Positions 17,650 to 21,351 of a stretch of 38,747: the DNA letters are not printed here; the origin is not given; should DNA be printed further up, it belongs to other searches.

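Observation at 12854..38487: Strand-biased 14-15 nt motif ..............(C): 11 copies, confined to the late half of the genome, abutting late-gene start codons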

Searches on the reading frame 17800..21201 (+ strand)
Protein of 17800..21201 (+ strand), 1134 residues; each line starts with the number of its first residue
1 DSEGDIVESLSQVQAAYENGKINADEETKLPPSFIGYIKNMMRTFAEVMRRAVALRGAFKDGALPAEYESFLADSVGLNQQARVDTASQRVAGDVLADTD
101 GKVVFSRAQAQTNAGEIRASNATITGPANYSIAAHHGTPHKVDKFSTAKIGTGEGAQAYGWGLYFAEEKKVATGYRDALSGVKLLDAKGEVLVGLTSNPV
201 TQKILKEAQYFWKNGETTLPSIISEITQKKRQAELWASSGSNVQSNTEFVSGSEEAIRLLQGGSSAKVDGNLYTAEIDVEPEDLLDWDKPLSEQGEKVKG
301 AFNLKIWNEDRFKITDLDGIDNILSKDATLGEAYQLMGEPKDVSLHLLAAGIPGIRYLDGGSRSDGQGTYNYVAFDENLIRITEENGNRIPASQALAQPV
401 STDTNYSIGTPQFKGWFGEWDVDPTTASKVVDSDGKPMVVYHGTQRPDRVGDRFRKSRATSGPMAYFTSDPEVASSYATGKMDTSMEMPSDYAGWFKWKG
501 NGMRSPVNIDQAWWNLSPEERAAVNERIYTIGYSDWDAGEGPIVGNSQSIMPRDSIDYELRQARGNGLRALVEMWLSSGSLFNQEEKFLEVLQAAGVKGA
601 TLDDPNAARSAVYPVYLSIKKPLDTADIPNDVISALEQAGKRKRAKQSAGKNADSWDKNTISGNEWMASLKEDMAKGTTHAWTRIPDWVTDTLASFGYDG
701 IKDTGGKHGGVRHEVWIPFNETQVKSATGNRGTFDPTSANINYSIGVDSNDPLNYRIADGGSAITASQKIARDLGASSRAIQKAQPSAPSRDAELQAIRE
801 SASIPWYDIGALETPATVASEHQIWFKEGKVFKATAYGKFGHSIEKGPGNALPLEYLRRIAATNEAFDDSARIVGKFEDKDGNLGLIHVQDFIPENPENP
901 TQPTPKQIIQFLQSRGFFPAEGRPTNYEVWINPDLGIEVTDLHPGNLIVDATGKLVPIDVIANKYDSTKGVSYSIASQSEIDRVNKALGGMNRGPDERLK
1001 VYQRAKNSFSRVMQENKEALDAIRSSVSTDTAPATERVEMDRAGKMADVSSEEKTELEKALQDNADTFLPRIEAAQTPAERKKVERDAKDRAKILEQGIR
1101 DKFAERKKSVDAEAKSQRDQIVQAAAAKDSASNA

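Call 27: find_related_loci(query=window:17800-21201:+, collection=viral_contigs, flank=10000)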
Query window:17800-21201:+ (1134 aa) in viral_contigs; peptide patterns used: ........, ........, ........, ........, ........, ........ (x = any residue, [..] = any of these).
28 stretches matched a pattern; 12 encode a relative of the query (tblastn E <= 1e-3); 12 distinct loci.
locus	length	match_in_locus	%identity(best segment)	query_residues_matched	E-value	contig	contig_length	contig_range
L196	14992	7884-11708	87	1-1023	0e+0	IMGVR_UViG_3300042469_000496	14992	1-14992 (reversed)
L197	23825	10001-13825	87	1-1023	0e+0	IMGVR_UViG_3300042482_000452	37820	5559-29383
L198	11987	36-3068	96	367-1134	0e+0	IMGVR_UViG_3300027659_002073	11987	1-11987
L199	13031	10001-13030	81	1-995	0e+0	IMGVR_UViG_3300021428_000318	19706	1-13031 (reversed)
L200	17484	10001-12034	89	1-1031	0e+0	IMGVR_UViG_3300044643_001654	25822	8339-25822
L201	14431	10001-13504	85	1-1031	0e+0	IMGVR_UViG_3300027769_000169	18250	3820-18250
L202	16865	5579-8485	85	1-1031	0e+0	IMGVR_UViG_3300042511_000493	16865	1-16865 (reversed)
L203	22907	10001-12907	85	1-1031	0e+0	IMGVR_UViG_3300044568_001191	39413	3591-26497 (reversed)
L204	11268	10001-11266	68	1-396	1e-171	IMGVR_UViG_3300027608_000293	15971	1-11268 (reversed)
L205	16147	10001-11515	39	316-746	1e-77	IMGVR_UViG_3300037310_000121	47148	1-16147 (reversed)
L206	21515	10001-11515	39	316-746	1e-77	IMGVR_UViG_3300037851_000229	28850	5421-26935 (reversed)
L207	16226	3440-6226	95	1-1134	1e-90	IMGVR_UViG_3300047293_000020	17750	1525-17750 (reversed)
